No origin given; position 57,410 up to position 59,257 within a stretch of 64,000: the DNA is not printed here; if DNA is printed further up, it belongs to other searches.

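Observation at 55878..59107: Complex-II-like pair in which the Fe-S subunit is fused to a NarI/DsrM-like six-helix membrane domain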

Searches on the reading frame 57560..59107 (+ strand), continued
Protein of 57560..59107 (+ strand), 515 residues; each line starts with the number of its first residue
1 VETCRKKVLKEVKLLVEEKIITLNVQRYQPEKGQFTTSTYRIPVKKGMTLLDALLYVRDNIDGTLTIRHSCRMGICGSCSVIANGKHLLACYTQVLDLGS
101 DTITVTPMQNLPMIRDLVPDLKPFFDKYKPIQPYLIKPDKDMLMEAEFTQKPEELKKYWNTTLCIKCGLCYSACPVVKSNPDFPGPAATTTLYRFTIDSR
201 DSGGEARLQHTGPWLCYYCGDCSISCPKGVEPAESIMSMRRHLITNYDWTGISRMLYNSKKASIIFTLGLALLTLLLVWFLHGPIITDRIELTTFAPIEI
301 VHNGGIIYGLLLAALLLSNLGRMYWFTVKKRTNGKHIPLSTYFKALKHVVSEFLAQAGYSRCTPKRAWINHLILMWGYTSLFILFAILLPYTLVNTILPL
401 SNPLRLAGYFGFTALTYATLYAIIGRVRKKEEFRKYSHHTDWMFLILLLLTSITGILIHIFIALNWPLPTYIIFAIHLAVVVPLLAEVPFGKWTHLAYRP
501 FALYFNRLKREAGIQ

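Call 10: find_related_loci(query=window:57602-59107:+, collection=genome_contigs, flank=10000)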
Query window:57602-59107:+ (501 aa) in genome_contigs; peptide patterns used: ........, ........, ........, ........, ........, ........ (x = any residue, [..] = any of these).
599 stretches matched a pattern (row limit reached: there are more); 583 encode a relative of the query (tblastn E <= 1e-3); the best 80 are kept; 80 distinct loci.
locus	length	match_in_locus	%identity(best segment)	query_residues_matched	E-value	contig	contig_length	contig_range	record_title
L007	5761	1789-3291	89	1-501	0e+0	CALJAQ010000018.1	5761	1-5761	MAG: uncultured Nitrososphaerales archaeon isolate S1_Bin_METABAT__227_1 genome assembly, contig: c_000000909215, whole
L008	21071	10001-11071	43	139-501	1e-94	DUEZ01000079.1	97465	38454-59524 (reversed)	MAG TPA_asm: Anaerolineae bacterium isolate W379 Contig79, whole genome shotgun sequence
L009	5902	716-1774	46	139-498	9e-94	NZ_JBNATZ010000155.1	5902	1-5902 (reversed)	MAG: Desulfofundulus sp. isolate Kamch4342-3A-MB-06 bin6.fa-155, whole genome shotgun sequence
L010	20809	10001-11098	40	123-498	2e-91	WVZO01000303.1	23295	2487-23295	MAG: Candidatus Aminicenantes bacterium isolate CS4-C025 C_merged_R1_(paired)_contig_67628, whole genome shotgun sequenc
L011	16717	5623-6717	43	139-498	8e-91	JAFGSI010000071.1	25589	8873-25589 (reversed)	MAG: Anaerolineales bacterium isolate Zod_Metabat.883 k87_11653094, whole genome shotgun sequence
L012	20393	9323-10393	41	139-501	1e-90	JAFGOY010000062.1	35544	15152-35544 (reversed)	MAG: Anaerolineae bacterium isolate Zod_Metabat.663 k87_12415743, whole genome shotgun sequence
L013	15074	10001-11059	43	140-498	5e-89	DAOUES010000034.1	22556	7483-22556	MAG TPA_asm: Anaerolineae bacterium isolate N6_304 k139_618864, whole genome shotgun sequence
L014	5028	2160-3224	45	139-498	1e-88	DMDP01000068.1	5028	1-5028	MAG TPA_asm: Peptococcaceae bacterium isolate UBA12532 contig_10294, whole genome shotgun sequence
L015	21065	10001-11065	44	139-501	2e-88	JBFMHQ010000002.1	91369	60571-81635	MAG: Bacillota bacterium isolate MAG328 MAG328_2, whole genome shotgun sequence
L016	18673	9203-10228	43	150-496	8e-88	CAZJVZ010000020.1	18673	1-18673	MAG TPA_asm: uncultured Candidatus Bathyarchaeia archaeon isolate SRP098346_co1_361 genome assembly, contig: NODE_2932_l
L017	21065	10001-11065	45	139-498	3e-87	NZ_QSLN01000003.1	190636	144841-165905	Ammonifex thiophilus strain SR NODE_3_length_190655_cov_33.150156, whole genome shotgun sequence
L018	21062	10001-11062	41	139-498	5e-86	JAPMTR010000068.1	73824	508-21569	MAG: Candidatus Methanoperedens sp. isolate Ig 1 Ig18389_08E140C01_z1_2020_scaffold_209, whole genome shotgun sequence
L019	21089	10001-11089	45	130-500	4e-86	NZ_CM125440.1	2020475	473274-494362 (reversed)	Desulfothermobacter acidiphilus strain 3408-1 chromosome, whole genome shotgun sequence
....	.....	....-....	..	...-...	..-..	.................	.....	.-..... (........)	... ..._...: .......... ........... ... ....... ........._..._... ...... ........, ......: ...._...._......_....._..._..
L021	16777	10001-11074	45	136-498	5e-85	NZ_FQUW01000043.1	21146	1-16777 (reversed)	Desulfofundulus australicus DSM 11792, whole genome shotgun sequence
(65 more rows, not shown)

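Call 13: search_solved_structures(query=window:57602-59107:+, max_evalue=0.01, show_alignments=0)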
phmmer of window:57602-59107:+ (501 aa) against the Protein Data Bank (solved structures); distinct sequences matched with E-value up to 0.01: 29.
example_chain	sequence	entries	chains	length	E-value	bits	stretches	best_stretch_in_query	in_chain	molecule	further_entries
1kf6_B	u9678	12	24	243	3e-47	164.7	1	4-224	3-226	FUMARATE REDUCTASE IRON-SULFUR PROTEIN | Fumarate reductase iron-sulfur subunit | Fumarate reductase (Anaerobic), Fe-S subunit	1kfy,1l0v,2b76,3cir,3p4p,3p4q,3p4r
6lum_B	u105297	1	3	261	5.9e-42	147.3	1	6-230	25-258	Succinate dehydrogenase subunit B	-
3abv_B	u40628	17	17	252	1.5e-41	145.9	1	11-231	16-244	Succinate dehydrogenase [ubiquinone] iron-sulfur subunit, mitochondrial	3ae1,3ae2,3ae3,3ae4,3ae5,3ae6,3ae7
1zoy_B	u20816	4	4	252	1.5e-41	145.9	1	11-231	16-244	Iron-sulfur protein | Succinate dehydrogenase [ubiquinone] iron-sulfur subunit, mitochondrial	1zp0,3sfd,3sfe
8gs8_B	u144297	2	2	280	1.5e-41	145.9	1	10-231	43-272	Succinate dehydrogenase [ubiquinone] iron-sulfur subunit, mitochondrial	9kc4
4ytp_B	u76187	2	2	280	2.1e-41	145.4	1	11-231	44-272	Succinate dehydrogenase [ubiquinone] iron-sulfur subunit, mitochondrial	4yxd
1yq3_B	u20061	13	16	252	7.2e-41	143.7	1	6-231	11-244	succinate dehydrogenase Ip subunit | Succinate dehydrogenase [ubiquinone] iron-sulfur subunit, mitochondrial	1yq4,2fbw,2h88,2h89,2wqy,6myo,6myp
9fq7_2N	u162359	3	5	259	1.6e-37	132.6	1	24-239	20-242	Succinate dehydrogenase [ubiquinone] iron-sulfur subunit, mitochondrial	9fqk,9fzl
3vr8_B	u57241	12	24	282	4.6e-37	131.1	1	5-227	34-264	Iron-sulfur subunit of succinate dehydrogenase | Succinate dehydrogenase [ubiquinone] iron-sulfur subunit, mitochondrial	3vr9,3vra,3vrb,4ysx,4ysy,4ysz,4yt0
9kpt_B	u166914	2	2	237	6.5e-37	130.6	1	7-229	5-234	Succinate dehydrogenase [ubiquinone] iron-sulfur subunit, mitochondrial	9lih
9kq3_B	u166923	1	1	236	6.9e-37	130.5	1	7-229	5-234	Succinate dehydrogenase [ubiquinone] iron-sulfur subunit, mitochondrial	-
9kps_B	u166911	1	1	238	7e-37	130.5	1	6-229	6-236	Succinate dehydrogenase [ubiquinone] iron-sulfur subunit, mitochondrial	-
8b6g_CB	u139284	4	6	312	7.8e-37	130.4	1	20-225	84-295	Succinate dehydrogenase (quinone) | succinate dehydrogenase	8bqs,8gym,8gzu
9lig_B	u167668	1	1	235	8.5e-37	130.2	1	7-229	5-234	Succinate dehydrogenase [ubiquinone] iron-sulfur subunit, mitochondrial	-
9qdl_B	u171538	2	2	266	9.8e-37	130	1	6-229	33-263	Succinate dehydrogenase [ubiquinone] iron-sulfur subunit, mitochondrial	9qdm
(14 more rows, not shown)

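Call 28: find_encoding_contigs(protein=P0006, flank=9000, max_places=2)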
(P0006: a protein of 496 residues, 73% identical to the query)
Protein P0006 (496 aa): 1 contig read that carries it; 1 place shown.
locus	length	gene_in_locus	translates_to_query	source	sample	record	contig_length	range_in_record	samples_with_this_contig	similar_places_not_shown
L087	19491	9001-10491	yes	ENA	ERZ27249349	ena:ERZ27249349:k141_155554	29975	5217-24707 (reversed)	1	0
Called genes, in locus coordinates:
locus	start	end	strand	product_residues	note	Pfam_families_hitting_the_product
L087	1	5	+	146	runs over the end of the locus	PF01927:Mut7-C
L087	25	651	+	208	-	PF01871:AMMECR1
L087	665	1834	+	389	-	PF13528:Glyco_trans_1_3 (weak), PF04101:Glyco_tran_28_C, PF06722:EryCIII-like_C (weak)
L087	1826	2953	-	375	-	-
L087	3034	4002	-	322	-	PF13744:HTH_37 (faint), PF10120:ThiN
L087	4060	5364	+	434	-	PF02133:Transp_cyt_pur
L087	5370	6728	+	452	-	PF08543:Phos_pyr_kin, PF00294:PfkB, PF10120:ThiN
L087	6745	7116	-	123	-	PF01442:Apolipoprotein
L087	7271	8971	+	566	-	PF00890:FAD_binding_2, PF03486:HI0933_like (faint), PF07992:Pyr_redox_2 (faint), PF02910:Succ_DH_flav_C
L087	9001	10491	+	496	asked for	PF13085:Fer2_3, PF00037:Fer4 (weak), PF13237:Fer4_10, PF12838:Fer4_7, PF13183:Fer4_8, PF13187:Fer4_9, PF13484:Fer4_16 (weak), PF13534:Fer4_17 (weak), +1 more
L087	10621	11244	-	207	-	PF01174:SNO, PF00117:GATase (faint), PF07685:GATase_3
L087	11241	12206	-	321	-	PF01680:SOR_SNZ, PF05690:ThiG (weak)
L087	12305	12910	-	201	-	PF07155:ECF-ribofla_trS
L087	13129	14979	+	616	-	PF02730:AFOR_N, PF01314:AFOR_C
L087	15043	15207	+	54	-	-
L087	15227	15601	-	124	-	PF13650:Asp_protease_2, PF13975:gag-asp_proteas (weak)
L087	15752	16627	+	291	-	PF05681:Fumerase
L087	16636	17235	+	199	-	PF05683:Fumerase_C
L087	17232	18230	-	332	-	PF01513:NAD_kinase, PF20143:NAD_kinase_C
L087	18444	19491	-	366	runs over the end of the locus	PF02163:Peptidase_M50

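Call 29: find_encoding_contigs(protein=P0022, flank=6000, max_places=3)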
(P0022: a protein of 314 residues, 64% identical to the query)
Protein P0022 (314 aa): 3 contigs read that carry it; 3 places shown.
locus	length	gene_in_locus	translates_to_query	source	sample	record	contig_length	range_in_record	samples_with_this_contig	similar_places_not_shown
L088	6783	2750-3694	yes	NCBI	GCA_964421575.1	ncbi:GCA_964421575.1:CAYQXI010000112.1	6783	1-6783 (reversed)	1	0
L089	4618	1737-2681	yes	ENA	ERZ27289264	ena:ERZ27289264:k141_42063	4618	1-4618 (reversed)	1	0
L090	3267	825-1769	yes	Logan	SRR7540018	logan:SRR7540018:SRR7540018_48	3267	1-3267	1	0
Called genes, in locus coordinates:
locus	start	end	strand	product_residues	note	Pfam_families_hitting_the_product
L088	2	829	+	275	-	?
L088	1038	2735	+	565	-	PF00890:FAD_binding_2, PF03486:HI0933_like (faint), PF07992:Pyr_redox_2 (faint), PF02910:Succ_DH_flav_C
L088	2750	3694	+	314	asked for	PF13085:Fer2_3, PF00111:Fer2 (weak), PF00037:Fer4 (faint), PF13183:Fer4_8, PF13237:Fer4_10, PF12838:Fer4_7 (weak), PF13484:Fer4_16 (weak)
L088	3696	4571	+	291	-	PF02754:CCG, PF22196:HdrB-like_C (weak)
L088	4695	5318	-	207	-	PF01174:SNO, PF00117:GATase (weak), PF07685:GATase_3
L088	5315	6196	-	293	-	PF00977:His_biosynth (faint), PF01680:SOR_SNZ, PF05690:ThiG (weak)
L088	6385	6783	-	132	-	?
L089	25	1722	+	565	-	PF00890:FAD_binding_2, PF07992:Pyr_redox_2 (faint), PF02910:Succ_DH_flav_C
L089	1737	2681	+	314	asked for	PF13085:Fer2_3, PF00111:Fer2 (weak), PF00037:Fer4 (faint), PF13183:Fer4_8, PF13237:Fer4_10, PF12838:Fer4_7 (weak), PF13484:Fer4_16 (weak)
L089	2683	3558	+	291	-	PF02754:CCG, PF22196:HdrB-like_C (weak)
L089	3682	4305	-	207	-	PF01174:SNO, PF00117:GATase (weak), PF07685:GATase_3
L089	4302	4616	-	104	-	?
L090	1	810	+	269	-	?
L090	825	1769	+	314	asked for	PF13085:Fer2_3, PF00111:Fer2 (weak), PF00037:Fer4 (faint), PF13183:Fer4_8, PF13237:Fer4_10, PF12838:Fer4_7 (weak), PF13484:Fer4_16 (weak)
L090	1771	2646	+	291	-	PF02754:CCG, PF22196:HdrB-like_C (weak)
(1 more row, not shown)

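Call 30: find_encoding_contigs(protein=P0005, flank=9000, max_places=2)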
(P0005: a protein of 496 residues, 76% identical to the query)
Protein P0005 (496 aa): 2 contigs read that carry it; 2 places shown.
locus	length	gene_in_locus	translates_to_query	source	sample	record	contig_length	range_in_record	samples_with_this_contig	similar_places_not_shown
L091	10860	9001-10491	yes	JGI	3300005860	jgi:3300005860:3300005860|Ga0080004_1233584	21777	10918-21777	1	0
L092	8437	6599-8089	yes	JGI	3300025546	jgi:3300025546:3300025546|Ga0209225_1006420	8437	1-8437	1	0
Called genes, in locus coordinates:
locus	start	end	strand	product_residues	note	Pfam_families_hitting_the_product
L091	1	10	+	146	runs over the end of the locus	PF01927:Mut7-C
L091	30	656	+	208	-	PF01871:AMMECR1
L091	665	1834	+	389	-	PF13528:Glyco_trans_1_3 (weak), PF04101:Glyco_tran_28_C, PF06722:EryCIII-like_C (weak)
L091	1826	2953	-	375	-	-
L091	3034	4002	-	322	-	PF13744:HTH_37 (faint), PF10120:ThiN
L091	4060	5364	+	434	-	PF02133:Transp_cyt_pur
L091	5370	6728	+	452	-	PF08543:Phos_pyr_kin, PF00294:PfkB, PF10120:ThiN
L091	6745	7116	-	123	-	PF01442:Apolipoprotein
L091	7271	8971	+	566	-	PF00890:FAD_binding_2, PF03486:HI0933_like (faint), PF07992:Pyr_redox_2 (faint), PF02910:Succ_DH_flav_C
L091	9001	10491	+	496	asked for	PF13085:Fer2_3, PF00037:Fer4 (weak), PF13237:Fer4_10, PF12838:Fer4_7, PF13183:Fer4_8, PF13187:Fer4_9, PF13484:Fer4_16 (weak), PF13534:Fer4_17 (weak), +1 more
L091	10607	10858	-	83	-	?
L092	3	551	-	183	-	?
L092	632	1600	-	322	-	PF13744:HTH_37 (faint), PF10120:ThiN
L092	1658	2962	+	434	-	PF02133:Transp_cyt_pur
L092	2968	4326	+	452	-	PF08543:Phos_pyr_kin, PF00294:PfkB, PF10120:ThiN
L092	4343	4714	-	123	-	PF01442:Apolipoprotein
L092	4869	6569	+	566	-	PF00890:FAD_binding_2, PF03486:HI0933_like (faint), PF07992:Pyr_redox_2 (faint), PF02910:Succ_DH_flav_C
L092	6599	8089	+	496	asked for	PF13085:Fer2_3, PF00037:Fer4 (weak), PF13237:Fer4_10, PF12838:Fer4_7, PF13183:Fer4_8, PF13187:Fer4_9, PF13484:Fer4_16 (weak), PF13534:Fer4_17 (weak), +1 more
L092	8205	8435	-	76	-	PF01174:SNO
